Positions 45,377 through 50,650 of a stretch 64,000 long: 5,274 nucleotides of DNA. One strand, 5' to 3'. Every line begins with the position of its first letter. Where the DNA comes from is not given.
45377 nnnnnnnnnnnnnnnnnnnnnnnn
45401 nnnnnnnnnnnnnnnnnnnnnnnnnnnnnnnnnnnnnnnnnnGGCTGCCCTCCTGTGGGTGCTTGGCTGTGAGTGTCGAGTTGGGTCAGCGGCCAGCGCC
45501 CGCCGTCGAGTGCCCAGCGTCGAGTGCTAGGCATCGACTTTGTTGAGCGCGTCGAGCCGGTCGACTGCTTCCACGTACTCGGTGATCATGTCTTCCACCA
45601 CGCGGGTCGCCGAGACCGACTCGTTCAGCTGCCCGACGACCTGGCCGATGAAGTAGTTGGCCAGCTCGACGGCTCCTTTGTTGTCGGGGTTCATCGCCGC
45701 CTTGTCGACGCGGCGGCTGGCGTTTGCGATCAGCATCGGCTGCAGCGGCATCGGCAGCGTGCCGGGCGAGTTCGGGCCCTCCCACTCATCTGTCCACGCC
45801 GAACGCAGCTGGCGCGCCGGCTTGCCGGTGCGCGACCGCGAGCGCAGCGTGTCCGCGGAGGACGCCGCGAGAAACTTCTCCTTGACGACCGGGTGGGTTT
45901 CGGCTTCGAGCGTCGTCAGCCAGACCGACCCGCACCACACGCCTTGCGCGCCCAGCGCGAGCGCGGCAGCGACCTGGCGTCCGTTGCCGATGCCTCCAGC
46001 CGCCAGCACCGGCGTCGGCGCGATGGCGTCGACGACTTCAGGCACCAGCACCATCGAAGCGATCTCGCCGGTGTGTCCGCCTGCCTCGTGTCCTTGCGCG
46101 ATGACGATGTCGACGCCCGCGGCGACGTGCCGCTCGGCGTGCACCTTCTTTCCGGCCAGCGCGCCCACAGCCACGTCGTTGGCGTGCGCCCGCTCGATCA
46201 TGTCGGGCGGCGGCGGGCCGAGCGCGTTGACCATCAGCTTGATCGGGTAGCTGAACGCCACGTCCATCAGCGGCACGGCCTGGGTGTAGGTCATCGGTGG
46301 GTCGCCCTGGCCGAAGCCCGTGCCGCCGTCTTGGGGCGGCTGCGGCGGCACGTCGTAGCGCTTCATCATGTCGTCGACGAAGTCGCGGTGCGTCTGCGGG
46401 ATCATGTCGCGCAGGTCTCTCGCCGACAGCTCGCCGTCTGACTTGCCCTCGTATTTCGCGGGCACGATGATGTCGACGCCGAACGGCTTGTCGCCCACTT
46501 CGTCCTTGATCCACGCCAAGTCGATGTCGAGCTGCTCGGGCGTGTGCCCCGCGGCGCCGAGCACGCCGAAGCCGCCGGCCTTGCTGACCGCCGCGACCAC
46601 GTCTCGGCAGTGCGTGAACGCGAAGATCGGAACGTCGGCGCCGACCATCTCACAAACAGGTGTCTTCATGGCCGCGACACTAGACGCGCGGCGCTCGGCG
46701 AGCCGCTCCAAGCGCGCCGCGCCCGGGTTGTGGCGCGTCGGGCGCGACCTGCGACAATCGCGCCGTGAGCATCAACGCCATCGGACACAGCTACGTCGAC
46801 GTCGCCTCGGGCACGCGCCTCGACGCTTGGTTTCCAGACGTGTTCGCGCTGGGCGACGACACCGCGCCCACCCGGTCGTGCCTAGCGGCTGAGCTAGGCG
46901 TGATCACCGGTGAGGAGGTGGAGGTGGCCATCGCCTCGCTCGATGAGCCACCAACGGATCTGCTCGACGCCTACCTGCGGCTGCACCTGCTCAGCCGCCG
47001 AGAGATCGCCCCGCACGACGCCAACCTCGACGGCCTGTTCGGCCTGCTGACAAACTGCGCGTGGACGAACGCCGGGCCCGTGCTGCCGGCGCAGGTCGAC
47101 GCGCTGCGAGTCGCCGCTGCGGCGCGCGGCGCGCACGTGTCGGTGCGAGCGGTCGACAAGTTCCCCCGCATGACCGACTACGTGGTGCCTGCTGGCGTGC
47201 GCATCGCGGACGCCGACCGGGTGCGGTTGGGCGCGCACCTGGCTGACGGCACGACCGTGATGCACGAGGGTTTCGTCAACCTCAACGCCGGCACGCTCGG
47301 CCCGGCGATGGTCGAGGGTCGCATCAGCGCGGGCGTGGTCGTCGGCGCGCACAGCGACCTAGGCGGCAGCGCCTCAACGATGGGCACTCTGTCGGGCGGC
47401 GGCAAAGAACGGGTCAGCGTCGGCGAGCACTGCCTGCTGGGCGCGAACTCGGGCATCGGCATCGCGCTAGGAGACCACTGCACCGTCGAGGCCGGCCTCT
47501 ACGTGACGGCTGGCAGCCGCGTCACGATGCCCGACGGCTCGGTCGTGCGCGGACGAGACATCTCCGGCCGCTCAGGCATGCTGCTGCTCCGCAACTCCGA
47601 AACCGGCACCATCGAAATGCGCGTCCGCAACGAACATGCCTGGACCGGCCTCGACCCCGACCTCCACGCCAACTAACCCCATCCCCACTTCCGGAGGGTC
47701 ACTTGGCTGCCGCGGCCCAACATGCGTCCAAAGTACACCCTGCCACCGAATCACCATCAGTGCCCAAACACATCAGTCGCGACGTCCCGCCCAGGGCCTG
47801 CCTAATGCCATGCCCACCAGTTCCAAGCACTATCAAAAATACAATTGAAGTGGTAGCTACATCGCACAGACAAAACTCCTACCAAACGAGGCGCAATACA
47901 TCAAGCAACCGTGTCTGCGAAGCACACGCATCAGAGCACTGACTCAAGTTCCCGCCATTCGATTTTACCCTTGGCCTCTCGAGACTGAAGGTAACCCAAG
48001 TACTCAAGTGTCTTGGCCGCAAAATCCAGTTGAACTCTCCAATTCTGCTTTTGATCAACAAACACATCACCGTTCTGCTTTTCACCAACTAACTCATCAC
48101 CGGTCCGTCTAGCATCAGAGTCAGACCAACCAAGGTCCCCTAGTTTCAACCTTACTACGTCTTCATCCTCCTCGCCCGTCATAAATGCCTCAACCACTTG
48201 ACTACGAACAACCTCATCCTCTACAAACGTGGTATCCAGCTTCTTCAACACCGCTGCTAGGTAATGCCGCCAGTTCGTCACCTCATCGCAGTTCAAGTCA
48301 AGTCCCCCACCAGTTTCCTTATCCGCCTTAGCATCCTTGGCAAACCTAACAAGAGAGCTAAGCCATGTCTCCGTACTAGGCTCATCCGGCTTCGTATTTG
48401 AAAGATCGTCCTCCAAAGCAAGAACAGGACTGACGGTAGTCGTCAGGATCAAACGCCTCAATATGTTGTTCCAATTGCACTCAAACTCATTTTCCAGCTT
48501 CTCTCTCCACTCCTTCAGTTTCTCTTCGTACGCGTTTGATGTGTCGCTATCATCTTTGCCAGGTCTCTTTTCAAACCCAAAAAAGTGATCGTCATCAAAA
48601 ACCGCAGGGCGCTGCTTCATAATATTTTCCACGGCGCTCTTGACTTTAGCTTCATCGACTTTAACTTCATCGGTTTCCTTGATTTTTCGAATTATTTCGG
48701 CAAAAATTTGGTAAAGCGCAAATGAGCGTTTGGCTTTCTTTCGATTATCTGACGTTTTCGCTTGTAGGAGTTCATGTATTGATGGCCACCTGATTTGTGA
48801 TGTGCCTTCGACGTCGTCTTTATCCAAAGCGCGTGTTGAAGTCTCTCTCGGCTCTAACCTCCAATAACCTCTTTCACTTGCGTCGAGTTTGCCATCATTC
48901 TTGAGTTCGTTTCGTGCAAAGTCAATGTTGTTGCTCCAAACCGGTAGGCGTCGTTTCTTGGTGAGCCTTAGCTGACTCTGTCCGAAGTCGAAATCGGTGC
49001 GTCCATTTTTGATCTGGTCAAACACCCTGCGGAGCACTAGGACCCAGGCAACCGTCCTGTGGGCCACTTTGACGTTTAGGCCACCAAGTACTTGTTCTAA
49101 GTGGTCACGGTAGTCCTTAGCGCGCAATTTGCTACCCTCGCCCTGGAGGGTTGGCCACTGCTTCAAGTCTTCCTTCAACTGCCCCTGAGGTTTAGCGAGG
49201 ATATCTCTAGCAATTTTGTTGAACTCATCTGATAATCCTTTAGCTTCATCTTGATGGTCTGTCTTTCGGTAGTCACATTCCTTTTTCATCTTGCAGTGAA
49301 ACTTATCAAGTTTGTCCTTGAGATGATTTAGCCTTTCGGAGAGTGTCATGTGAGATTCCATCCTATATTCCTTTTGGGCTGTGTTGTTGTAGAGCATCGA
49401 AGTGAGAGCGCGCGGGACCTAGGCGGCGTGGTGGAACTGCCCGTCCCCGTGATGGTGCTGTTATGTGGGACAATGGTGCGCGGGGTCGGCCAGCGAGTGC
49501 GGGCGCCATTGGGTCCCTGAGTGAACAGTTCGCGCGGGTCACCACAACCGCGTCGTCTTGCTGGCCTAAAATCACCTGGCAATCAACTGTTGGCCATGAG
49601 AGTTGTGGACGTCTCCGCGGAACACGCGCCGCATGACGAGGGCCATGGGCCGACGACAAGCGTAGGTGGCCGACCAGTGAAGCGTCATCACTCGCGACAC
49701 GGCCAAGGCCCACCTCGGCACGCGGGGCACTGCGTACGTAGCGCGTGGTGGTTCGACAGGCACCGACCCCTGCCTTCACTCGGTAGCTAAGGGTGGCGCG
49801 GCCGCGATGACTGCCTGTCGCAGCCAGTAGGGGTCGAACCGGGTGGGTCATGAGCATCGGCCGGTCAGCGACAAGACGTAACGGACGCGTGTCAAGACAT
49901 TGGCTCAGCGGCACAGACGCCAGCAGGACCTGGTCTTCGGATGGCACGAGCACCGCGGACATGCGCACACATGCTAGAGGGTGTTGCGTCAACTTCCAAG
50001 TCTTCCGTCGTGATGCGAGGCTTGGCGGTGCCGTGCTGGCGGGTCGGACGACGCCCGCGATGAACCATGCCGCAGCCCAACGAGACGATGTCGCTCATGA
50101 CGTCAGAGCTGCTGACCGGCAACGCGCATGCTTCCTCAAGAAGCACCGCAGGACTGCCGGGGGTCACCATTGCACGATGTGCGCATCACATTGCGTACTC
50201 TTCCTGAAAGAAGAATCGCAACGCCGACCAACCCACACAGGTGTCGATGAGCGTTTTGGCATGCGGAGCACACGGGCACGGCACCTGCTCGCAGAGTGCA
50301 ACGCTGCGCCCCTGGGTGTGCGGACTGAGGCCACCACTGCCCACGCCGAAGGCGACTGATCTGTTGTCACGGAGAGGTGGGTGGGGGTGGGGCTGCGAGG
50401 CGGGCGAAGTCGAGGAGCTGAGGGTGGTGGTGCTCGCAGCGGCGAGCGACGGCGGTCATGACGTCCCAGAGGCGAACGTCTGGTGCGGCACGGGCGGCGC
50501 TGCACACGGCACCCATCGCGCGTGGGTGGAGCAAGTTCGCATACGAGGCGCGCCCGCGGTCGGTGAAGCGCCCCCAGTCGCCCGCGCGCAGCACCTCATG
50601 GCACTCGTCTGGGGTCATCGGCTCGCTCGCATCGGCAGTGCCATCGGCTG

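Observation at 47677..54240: Mosaic, compositionally foreign island inserted between dapD and an ACAD operon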

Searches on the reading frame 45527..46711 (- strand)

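Call 9: search_protein_families(library=ncbifam, proteins=[window:45527-46711:-], max_evalue=0.01)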
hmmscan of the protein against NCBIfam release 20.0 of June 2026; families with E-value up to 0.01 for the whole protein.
window:45527-46711:- (394 aa): 6 families
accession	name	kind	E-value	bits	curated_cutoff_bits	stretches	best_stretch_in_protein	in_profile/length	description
TIGR03151.1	enACPred_II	equivalog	4e-47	161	453.1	2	149-385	80-306/307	enoyl-[acyl-carrier-protein] reductase FabK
TIGR02814.1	pfaD_fam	subfamily_domain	2.2e-11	43.2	449.25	1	180-288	164-280/444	PfaD family polyunsaturated fatty acid/polyketide biosynthesis protein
TIGR03966.1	actino_HemFlav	equivalog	5.5e-07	28.6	470.85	1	191-277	260-347/385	pre-mycofactocin synthase MftD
NF008398.0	PRK11197.1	subfamily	6.5e-05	21.9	376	1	192-277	259-345/381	L-lactate dehydrogenase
NF033901.1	L_lactate_LldD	exception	0.0018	17.4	550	1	192-276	259-344/377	FMN-dependent L-lactate dehydrogenase LldD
TIGR02151.1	IPP_isom_2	equivalog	0.0094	14.9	281.3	0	231-273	258-300/338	type 2 isopentenyl-diphosphate Delta-isomerase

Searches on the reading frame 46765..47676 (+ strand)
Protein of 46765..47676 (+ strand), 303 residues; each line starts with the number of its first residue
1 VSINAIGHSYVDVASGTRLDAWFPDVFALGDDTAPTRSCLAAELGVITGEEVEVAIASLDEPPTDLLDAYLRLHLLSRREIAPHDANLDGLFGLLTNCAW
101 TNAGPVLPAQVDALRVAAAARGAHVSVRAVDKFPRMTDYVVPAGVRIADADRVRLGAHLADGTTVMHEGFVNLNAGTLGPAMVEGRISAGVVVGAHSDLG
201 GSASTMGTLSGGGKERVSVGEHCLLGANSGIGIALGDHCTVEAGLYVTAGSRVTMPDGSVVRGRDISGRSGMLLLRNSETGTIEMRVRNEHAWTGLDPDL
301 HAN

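Call 3: search_protein_families(library=pfam, proteins=[window:46765-47676:+], max_evalue=0.1)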
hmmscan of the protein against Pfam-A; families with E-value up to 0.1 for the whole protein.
window:46765-47676:+ (303 aa): 5 families
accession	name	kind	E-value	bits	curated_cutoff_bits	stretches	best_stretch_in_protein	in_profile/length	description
PF14602.12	Hexapep_2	-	1.2e-16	60.5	27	1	217-249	2-34/34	Hexapeptide repeat of succinyl-transferase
PF14789.11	THDPS_M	-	2e-15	57.1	25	1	95-135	1-41/41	Tetrahydrodipicolinate N-succinyltransferase middle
PF00132.30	Hexapep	-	0.0057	16.8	27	1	217-248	2-35/36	Bacterial transferase hexapeptide (six repeats)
PF20606.3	DUF6799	-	0.023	14.9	26.8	0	158-177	28-47/63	Domain of unknown function (DUF6799)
PF14790.11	THDPS_N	-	0.095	12.9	25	0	59-93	133-167/167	Tetrahydrodipicolinate N-succinyltransferase N-terminal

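Call 9: search_protein_families(library=ncbifam, proteins=[window:46765-47676:+], max_evalue=0.01)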
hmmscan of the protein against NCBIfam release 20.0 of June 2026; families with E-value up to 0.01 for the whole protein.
window:46765-47676:+ (303 aa): 3 families
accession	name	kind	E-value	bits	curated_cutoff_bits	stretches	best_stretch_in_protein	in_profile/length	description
TIGR03535.1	DapD_actino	equivalog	2.2e-117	391.7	441.5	1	14-303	13-320/320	2,3,4,5-tetrahydropyridine-2,6-dicarboxylate N-succinyltransferase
TIGR03536.1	DapD_gpp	equivalog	3.5e-99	331.9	518.45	1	54-303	88-340/341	2,3,4,5-tetrahydropyridine-2,6-dicarboxylate N-succinyltransferase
NF008808.1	PRK11830.1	equivalog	6.2e-08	32.4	204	1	125-255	52-186/243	2,3,4,5-tetrahydropyridine-2,6-dicarboxylate N-succinyltransferase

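Call 21: find_related_loci(query=window:46765-47676:+, collection=genome_contigs, flank=10000)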
Query window:46765-47676:+ (303 aa) in genome_contigs; peptide patterns used: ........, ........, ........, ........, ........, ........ (x = any residue, [..] = any of these).
600 stretches matched a pattern (row limit reached: there are more); 597 encode a relative of the query (tblastn E <= 1e-3); the best 80 are kept; 80 distinct loci.
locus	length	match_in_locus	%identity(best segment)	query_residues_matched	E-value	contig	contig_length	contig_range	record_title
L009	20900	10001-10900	78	2-303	7e-155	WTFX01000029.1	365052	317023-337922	MAG: Microthrixaceae bacterium isolate CO36386bin_14 NODE_10_length_365052_cov_122.953279, whole genome shotgun sequence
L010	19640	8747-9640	70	1-303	5e-143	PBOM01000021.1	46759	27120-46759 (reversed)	MAG: Actinomycetota bacterium isolate RS391 4150, whole genome shotgun sequence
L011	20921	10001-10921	78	1-303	4e-156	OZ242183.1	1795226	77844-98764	MAG: Candidatus Poriferisodalaceae bacterium isolate cd89fdc5-4308-4efd-84b8-7ab83bbf86a1 genome assembly, chromosome: 1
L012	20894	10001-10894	70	1-303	2e-133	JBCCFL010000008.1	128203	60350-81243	MAG: Actinomycetota bacterium isolate P01_B01_bin.18 k141_1435231_length_128203_cov_56.0643, whole genome shotgun sequen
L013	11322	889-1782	63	1-303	9e-125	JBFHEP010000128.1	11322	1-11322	MAG: Acidimicrobiales bacterium isolate Mix_sand07.2021.05.G.102 k141_1456847_length_11322_cov_12.5757, whole genome sho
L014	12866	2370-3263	59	1-303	2e-116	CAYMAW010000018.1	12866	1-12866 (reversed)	MAG TPA_asm: uncultured Piscirickettsiaceae bacterium isolate SRP345593_co1_166 genome assembly, contig: NODE_1570_lengt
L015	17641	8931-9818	70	1-301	2e-143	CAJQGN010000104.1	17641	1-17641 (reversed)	MAG: uncultured Acidimicrobiales bacterium isolate 0.2_20180319_Bin_108 genome assembly, contig: c_000000003797, whole g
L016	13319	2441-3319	62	3-302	3e-115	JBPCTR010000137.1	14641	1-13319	MAG: Acidimicrobiales bacterium isolate MAG_seacave_88 S1Ck127_15134796, whole genome shotgun sequence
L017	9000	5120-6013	58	1-303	1e-114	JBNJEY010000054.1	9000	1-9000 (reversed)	MAG: Pseudomonadota bacterium isolate Y23_0dBSd1.bin.103 NODE_6257_length_9000_cov_12.977306, whole genome shotgun seque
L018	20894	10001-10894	58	1-303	2e-114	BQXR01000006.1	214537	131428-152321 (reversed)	MAG: Thiomicrorhabdus sp. ISEC-1 DNA, ISEC1CON06, whole genome shotgun sequence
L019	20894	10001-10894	58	1-303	4e-114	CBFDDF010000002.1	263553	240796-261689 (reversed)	MAG TPA_asm: uncultured Thiomicrorhabdus sp. isolate SRR26215680_binner23_Refined_65 genome assembly, contig: ERZ2507347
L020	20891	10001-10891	57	1-303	9e-112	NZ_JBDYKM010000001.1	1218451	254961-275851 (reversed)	Paraglaciecola sp. 25GB23A NODE_1_length_1218451_cov_225.718079, whole genome shotgun sequence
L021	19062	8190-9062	62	5-303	3e-111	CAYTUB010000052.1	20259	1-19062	MAG TPA_asm: uncultured Acidimicrobiales bacterium isolate binchicken_co258_108 genome assembly, contig: NODE_1666_lengt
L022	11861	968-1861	57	1-303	1e-108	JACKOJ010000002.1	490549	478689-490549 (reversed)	MAG: Pseudomonadales bacterium isolate HK-STAS-PROT-167 HK-STAS-PROT-167_2, whole genome shotgun sequence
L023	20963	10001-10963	57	5-303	4e-106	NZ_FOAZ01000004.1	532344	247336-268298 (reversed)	Streptacidiphilus jiangxiensis strain CGMCC 4.1857, whole genome shotgun sequence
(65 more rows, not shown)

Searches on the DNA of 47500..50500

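Call 76: search_rna_families(source=window, start=47500, end=50500, threshold=evalue, max_evalue=1)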
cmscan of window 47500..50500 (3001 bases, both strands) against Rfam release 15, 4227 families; matches with E-value up to 1: 1.
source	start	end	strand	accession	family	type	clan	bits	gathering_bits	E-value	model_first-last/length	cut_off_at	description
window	48127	48173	-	RF01306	sR52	Gene; snRNA; snoRNA; CD-box;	-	22.4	50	0.11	1-60/60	no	Small nucleolar RNA sR52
